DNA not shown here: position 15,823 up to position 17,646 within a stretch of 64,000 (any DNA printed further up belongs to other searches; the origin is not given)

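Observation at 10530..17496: Tightly coupled operon joining a GlcDEF-like oxidoreductase to a lipid kinase and Lnt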

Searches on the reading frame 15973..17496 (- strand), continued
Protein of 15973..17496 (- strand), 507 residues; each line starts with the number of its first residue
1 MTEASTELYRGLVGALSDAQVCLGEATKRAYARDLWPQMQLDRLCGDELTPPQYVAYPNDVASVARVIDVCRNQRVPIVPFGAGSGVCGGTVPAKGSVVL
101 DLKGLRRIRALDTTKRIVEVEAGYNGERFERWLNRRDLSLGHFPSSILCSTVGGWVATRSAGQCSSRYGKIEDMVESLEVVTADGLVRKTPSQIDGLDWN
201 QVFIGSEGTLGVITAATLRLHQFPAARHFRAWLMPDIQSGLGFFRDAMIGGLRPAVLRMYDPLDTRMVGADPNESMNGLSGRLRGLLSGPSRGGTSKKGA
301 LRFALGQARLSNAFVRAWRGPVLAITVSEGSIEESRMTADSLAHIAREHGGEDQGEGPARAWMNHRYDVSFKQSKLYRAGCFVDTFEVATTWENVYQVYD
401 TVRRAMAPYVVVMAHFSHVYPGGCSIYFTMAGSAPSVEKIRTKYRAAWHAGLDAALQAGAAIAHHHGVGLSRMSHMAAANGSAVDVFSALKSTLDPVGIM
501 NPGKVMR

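Call 61: search_protein_families(library=pfam, proteins=[L006:14537-16747:+, L040:5923-6903:+, L040:6916-8538:-, L061:13068-15641:+, L069:14267-15691:+, L069:16004-16867:+, L041:157-1818:+, L028:8132-9496:+, L028:5636-6229:+, L068:5927-6886:+], max_evalue=0.001)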
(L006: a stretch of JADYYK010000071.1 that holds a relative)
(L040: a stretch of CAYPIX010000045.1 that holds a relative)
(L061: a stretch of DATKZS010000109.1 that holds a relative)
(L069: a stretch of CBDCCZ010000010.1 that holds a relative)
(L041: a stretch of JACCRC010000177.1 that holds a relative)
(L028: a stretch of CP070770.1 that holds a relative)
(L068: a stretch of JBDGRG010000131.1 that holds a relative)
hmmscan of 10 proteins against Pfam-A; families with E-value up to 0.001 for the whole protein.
L006:14537-16747:+ (737 aa): 2 families
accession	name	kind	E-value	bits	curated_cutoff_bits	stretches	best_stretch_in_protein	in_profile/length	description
PF00413.30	Peptidase_M10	-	2.1e-15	57.4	24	1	249-422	1-158/159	Matrixin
PF13688.12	Reprolysin_5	-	0.00045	20.9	27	0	322-418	100-181/196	Metallo-peptidase family M12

L040:5923-6903:+ (327 aa): 0 families

L040:6916-8538:- (541 aa): 5 families
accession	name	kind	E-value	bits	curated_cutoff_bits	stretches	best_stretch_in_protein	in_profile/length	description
PF07669.17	Eco57I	-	9.1e-19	68.6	25.3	1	136-238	70-171/171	Eco57I restriction-modification methylase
PF02384.22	N6_Mtase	-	2.8e-18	66.7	20.4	1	34-259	21-240/311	N-6 DNA Methylase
PF12950.13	TaqI_C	-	1.9e-10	41.4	26.5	1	416-498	38-118/118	TaqI-like C-terminal specificity domain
PF20473.4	MmeI_Mtase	-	4.1e-05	23.3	27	1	68-97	19-48/259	MmeI, DNA-methyltransferase domain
PF01170.24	UPF0020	-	0.00015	22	22.3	1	65-167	25-148/197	RMKL-like, methyltransferase domain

L061:13068-15641:+ (858 aa): 1 family
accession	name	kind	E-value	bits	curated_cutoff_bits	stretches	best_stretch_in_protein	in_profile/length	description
PF00041.27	fn3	-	9e-17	61.5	25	1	334-419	2-83/84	Fibronectin type III domain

L069:14267-15691:+ (475 aa): 4 families
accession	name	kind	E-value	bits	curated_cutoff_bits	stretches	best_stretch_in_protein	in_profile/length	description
PF02518.31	HATPase_c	-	1.3e-33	116.2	26.4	1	362-471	2-109/111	Histidine kinase-, DNA gyrase B-, and HSP90-like ATPase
PF00512.31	HisKA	-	1.9e-19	69.9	26.9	1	248-313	1-65/66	His Kinase A (phospho-acceptor) domain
PF00672.30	HAMP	-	9.5e-13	48.7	25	1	192-243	1-52/53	HAMP domain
PF13581.12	HATPase_c_2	-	2e-07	31.5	27.4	1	359-453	25-114/127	Histidine kinase-like ATPase domain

L069:16004-16867:+ (288 aa): 0 families

L041:157-1818:+ (554 aa): 0 families

L028:8132-9496:+ (455 aa): 5 families
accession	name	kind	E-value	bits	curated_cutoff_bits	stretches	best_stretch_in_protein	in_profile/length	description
PF00890.30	FAD_binding_2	-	1.3e-25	90.9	20.4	1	16-440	1-414/414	FAD binding domain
PF01266.30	DAO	-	9.5e-10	39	27.9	1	16-61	1-50/353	FAD dependent oxidoreductase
PF07992.20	Pyr_redox_2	-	1.3e-08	35.1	26.1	1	16-47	2-37/291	Pyridine nucleotide-disulphide oxidoreductase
PF12831.13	FAD_oxidored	-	1.6e-06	28.1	27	0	16-45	1-30/416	FAD dependent oxidoreductase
PF01134.28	GIDA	-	1.4e-05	24.7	22.1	0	297-353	99-156/391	Glucose inhibited division protein A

L028:5636-6229:+ (198 aa): 1 family
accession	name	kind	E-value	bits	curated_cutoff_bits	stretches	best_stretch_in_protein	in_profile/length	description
PF14346.11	DUF4398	-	1.2e-10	42.2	27.9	1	35-111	2-77/78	Domain of unknown function (DUF4398)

L068:5927-6886:+ (320 aa): 0 families

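Call 63: search_protein_families(library=pfam, proteins=[P0212, P0254, P0263, P0266, P0251, P0121, P0130, P0221, P0163], max_evalue=0.0001)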
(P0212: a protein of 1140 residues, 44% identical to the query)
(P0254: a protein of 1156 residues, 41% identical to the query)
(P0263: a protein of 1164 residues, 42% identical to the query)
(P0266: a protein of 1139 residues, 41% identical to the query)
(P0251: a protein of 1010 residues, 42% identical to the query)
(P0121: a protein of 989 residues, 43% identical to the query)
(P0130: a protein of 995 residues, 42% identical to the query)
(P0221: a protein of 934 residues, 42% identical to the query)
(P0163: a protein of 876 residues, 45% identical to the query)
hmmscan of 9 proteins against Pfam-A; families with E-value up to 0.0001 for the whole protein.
P0212 (1140 aa): 4 families
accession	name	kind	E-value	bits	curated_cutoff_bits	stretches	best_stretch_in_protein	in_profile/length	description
PF01565.28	FAD_binding_4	-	5.1e-41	140.1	26.4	1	52-189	1-137/139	FAD binding domain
PF02913.24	FAD-oxidase_C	-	6.8e-32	111.6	21.2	1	224-487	2-247/248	FAD linked oxidases, C-terminal domain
PF13183.11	Fer4_8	-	3.2e-07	31.2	27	1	796-864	2-67/68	4Fe-4S dicluster domain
PF02754.22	CCG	-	1e-06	29.1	20.6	0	924-1003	3-84/85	Cysteine-rich domain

P0254 (1156 aa): 4 families
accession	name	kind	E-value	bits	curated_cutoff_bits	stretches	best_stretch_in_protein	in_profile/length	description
PF01565.28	FAD_binding_4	-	2.2e-35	121.8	26.4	1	43-180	1-137/139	FAD binding domain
PF02913.24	FAD-oxidase_C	-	2.3e-25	90.2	21.2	1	221-477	8-247/248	FAD linked oxidases, C-terminal domain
PF13183.11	Fer4_8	-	7.5e-07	30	27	1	810-877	2-66/68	4Fe-4S dicluster domain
PF02754.22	CCG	-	9.5e-06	26.1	20.6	0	1057-1138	4-84/85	Cysteine-rich domain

P0263 (1164 aa): 4 families
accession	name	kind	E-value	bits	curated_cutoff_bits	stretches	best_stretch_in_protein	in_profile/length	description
PF01565.28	FAD_binding_4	-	4.6e-37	127.2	26.4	1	51-188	1-137/139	FAD binding domain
PF02913.24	FAD-oxidase_C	-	1.1e-23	84.7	21.2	1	223-485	2-246/248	FAD linked oxidases, C-terminal domain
PF13183.11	Fer4_8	-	2.6e-06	28.3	27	1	815-884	1-67/68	4Fe-4S dicluster domain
PF02754.22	CCG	-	4.9e-06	27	20.6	0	951-1030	4-85/85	Cysteine-rich domain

P0266 (1139 aa): 4 families
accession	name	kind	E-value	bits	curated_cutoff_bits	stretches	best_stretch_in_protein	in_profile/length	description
PF01565.28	FAD_binding_4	-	1.1e-35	122.8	26.4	1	58-195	1-137/139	FAD binding domain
PF02913.24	FAD-oxidase_C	-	8.2e-31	108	21.2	1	230-493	2-246/248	FAD linked oxidases, C-terminal domain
PF02754.22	CCG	-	2e-09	37.9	20.6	0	1029-1112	1-84/85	Cysteine-rich domain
PF13183.11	Fer4_8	-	2.4e-06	28.4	27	1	794-861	2-66/68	4Fe-4S dicluster domain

P0251 (1010 aa): 3 families
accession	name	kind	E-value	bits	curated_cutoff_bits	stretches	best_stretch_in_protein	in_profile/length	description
PF01565.28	FAD_binding_4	-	7e-37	126.7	26.4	1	53-190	1-137/139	FAD binding domain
PF02913.24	FAD-oxidase_C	-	7.3e-31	108.2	21.2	1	224-487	1-246/248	FAD linked oxidases, C-terminal domain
PF13183.11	Fer4_8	-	3.5e-07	31.1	27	1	801-868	2-66/68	4Fe-4S dicluster domain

P0121 (989 aa): 2 families
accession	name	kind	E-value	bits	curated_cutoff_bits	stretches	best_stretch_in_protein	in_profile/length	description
PF01565.28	FAD_binding_4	-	1.7e-67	225.8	26.4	2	56-195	1-139/139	FAD binding domain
PF02913.24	FAD-oxidase_C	-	2e-46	159.2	21.2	1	231-522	2-247/248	FAD linked oxidases, C-terminal domain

P0130 (995 aa): 2 families
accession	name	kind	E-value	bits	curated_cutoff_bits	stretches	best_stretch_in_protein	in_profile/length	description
PF01565.28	FAD_binding_4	-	3.2e-51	173.1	26.4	2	59-196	1-138/139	FAD binding domain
PF02913.24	FAD-oxidase_C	-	1.5e-30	107.2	21.2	1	364-566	57-248/248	FAD linked oxidases, C-terminal domain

P0221 (934 aa): 2 families
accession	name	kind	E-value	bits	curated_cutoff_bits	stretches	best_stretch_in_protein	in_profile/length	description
PF01565.28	FAD_binding_4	-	1.4e-36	125.7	26.4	1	252-392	1-138/139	FAD binding domain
PF02913.24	FAD-oxidase_C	-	6.2e-29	101.9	21.2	1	423-722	2-246/248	FAD linked oxidases, C-terminal domain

P0163 (876 aa): 2 families
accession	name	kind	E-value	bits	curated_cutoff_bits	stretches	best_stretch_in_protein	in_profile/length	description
PF02913.24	FAD-oxidase_C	-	3e-35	122.5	21.2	1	229-505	2-248/248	FAD linked oxidases, C-terminal domain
PF01565.28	FAD_binding_4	-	1.8e-33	115.6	26.4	1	54-192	1-138/139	FAD binding domain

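Call 72: find_homologous_proteins(query=L045:9962-11497:+, max_evalue=1e-30)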
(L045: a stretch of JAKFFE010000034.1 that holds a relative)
Query L045:9962-11497:+ (512 aa): 4537 proteins with E <= 1e-30 among 8000 candidates; the best 120 are listed.
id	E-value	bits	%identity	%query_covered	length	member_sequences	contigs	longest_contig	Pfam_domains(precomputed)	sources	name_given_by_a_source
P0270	0.0e+0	1110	97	100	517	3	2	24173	PF01565.29,PF02913.25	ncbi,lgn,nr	ncbi:MAG: FAD-binding oxidoreductase [Myxococcota bacterium]|nr:FAD-binding oxidoreductase [Myxococc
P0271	1.1e-232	791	70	99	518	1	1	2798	PF01565.29,PF02913.25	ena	-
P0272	6.1e-231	786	68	99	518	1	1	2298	PF01565.29,PF02913.25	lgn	-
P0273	1.2e-230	785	67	100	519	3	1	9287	PF01565.29,PF02913.25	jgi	jgi:alkyldihydroxyacetonephosphate synthase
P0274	1.6e-230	784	68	100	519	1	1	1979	PF01565.29,PF02913.25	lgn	-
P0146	2.7e-230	784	68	100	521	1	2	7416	PF01565.29,PF02913.25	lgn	-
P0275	3.1e-230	783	67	100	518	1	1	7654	PF01565.29,PF02913.25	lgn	-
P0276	2.9e-229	780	69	100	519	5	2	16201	PF01565.29,PF02913.25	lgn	-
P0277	8.9e-229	779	67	100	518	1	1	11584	PF01565.29,PF02913.25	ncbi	-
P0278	8.8e-228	775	68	100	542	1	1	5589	PF01565.29,PF02913.25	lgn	-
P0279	5.9e-227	773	68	99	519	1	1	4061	PF01565.29,PF02913.25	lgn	-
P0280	2.7e-226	770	67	99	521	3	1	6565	PF01565.29,PF02913.25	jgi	-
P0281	6.4e-226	769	67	100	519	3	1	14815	PF01565.29,PF02913.25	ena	-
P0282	1.2e-225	768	68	95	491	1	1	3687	PF01565.29,PF02913.25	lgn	-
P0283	2.1e-225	767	68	95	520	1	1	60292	PF01565.29,PF02913.25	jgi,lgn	jgi:alkyldihydroxyacetonephosphate synthase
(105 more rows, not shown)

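Call 81: find_encoding_contigs(protein=P0050, flank=9000, max_places=2)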
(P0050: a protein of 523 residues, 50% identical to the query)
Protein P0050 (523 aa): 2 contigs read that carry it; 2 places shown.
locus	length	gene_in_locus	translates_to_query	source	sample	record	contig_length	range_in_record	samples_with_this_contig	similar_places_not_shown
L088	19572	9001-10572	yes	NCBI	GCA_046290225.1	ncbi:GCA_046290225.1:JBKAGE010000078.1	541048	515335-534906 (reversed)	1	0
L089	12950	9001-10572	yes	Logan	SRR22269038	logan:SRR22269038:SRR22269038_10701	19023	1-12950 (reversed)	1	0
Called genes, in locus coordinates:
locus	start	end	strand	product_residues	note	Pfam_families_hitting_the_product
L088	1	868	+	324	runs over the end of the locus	PF02899:Phage_int_SAM_1, PF00589:Phage_integrase (weak)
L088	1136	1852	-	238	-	-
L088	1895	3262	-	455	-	-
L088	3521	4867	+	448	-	PF00753:Lactamase_B, PF12706:Lactamase_B_2, PF22505:RNase_J_b_CASP, PF07521:RMMBL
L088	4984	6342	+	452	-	PF00120:Gln-synt_C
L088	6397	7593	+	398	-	PF00465:Fe-ADH, PF13685:Fe-ADH_2, PF25137:ADH_Fe_C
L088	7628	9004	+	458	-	PF00171:Aldedh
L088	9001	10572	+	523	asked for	PF01565:FAD_binding_4, PF02913:FAD-oxidase_C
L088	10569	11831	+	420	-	PF01565:FAD_binding_4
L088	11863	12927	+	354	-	PF13183:Fer4_8, PF13187:Fer4_9 (faint)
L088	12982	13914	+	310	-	PF00781:DAGK_cat, PF19279:YegS_C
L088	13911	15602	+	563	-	PF20154:LNT_N, PF00795:CN_hydrolase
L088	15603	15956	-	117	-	-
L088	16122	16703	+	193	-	PF00132:Hexapep, PF14602:Hexapep_2 (weak)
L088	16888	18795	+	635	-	PF00012:HSP70, PF06723:MreB_Mbl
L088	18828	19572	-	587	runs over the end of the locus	PF26410:GH5_mannosidase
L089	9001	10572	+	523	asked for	PF01565:FAD_binding_4, PF02913:FAD-oxidase_C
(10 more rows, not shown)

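Call 82: find_encoding_contigs(protein=P0007, flank=9000, max_places=2)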
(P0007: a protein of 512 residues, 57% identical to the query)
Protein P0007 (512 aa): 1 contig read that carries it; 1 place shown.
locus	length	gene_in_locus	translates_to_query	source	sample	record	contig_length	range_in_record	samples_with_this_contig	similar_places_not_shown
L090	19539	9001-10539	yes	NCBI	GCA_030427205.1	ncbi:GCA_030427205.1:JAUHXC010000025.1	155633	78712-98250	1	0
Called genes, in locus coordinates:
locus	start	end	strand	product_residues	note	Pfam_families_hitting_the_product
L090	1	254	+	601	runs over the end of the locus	PF00664:ABC_membrane, PF00005:ABC_tran, PF02463:SMC_N (faint)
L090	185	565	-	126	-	PF10990:DUF2809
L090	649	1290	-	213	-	-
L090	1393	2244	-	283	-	PF12706:Lactamase_B_2, PF23023:Anti-Pycsar_Apyc1 (faint)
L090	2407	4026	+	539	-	PF00069:Pkinase, PF07714:PK_Tyr_Ser-Thr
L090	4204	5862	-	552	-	PF03712:Cu2_monoox_C (weak)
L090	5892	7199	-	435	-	PF03283:PAE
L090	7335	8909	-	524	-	-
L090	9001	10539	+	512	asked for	PF01565:FAD_binding_4, PF02913:FAD-oxidase_C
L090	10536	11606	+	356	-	PF01565:FAD_binding_4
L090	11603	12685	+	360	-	PF13183:Fer4_8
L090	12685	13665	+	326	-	PF00781:DAGK_cat, PF19279:YegS_C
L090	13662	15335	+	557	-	PF20154:LNT_N, PF00795:CN_hydrolase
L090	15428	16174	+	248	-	-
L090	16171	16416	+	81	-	-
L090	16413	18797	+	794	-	PF00069:Pkinase (weak), PF07714:PK_Tyr_Ser-Thr, PF01636:APH (faint), PF00069:Pkinase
